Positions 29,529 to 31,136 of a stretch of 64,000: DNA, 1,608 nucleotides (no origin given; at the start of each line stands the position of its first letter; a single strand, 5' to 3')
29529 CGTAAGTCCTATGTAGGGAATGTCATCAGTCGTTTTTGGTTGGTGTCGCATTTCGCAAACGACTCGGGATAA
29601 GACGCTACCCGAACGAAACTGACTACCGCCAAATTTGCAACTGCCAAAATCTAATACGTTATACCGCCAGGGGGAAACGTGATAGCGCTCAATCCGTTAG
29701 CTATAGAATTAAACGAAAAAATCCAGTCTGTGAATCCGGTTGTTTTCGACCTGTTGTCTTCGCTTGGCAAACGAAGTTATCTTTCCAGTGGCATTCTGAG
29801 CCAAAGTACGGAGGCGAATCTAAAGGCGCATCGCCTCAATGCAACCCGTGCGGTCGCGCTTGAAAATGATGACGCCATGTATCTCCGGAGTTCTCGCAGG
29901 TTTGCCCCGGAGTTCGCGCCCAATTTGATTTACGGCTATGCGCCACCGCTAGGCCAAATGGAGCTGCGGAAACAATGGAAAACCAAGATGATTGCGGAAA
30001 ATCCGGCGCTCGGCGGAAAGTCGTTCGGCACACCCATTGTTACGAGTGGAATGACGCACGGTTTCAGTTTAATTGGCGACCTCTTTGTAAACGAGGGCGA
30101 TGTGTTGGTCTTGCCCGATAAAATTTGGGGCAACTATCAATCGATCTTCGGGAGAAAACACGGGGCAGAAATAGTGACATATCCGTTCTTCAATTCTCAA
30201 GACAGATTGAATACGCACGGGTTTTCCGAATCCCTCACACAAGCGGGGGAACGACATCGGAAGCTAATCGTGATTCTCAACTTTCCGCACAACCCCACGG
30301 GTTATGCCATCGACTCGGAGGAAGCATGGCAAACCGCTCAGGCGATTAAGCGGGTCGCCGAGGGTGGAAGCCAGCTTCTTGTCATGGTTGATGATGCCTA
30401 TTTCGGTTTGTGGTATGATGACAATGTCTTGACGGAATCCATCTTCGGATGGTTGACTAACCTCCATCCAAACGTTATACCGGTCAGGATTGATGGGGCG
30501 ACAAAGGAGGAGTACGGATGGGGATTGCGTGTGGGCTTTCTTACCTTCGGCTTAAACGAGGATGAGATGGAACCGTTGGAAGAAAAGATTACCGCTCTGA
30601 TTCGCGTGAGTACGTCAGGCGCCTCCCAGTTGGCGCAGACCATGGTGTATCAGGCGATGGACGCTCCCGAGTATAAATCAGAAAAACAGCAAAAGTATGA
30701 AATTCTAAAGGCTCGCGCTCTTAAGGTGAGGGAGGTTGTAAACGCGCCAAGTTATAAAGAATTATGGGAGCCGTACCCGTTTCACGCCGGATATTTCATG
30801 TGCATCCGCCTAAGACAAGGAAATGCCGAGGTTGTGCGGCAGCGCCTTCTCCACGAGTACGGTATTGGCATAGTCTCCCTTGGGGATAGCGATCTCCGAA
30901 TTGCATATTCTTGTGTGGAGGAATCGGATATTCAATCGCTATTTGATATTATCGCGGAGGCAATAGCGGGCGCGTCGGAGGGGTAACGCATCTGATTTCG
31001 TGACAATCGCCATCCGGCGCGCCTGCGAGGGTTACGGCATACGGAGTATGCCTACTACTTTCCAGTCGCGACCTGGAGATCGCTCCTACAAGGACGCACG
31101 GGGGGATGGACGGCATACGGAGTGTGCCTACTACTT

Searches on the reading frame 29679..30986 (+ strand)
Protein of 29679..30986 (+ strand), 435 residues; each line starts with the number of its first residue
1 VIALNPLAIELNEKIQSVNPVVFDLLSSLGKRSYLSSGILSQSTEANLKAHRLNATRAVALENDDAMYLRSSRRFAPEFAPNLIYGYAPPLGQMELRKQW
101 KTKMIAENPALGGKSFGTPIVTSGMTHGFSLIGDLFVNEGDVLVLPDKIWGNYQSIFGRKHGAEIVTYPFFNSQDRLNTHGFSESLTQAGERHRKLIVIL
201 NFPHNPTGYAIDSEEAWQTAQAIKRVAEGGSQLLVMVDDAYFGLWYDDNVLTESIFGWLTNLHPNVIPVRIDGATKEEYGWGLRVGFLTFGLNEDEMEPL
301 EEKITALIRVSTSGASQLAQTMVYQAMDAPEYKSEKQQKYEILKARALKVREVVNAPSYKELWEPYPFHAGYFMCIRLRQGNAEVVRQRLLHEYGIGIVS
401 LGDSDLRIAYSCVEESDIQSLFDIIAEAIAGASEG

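Call 7: search_protein_families(library=pfam, proteins=[window:29679-30986:+], max_evalue=0.001)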
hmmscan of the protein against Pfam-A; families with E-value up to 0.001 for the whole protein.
window:29679-30986:+ (435 aa): 1 family
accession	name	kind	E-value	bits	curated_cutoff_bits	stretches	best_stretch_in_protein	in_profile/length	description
PF00155.27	Aminotran_1_2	-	1.1e-21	77.9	19.7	1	86-423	37-359/361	Aminotransferase class I and II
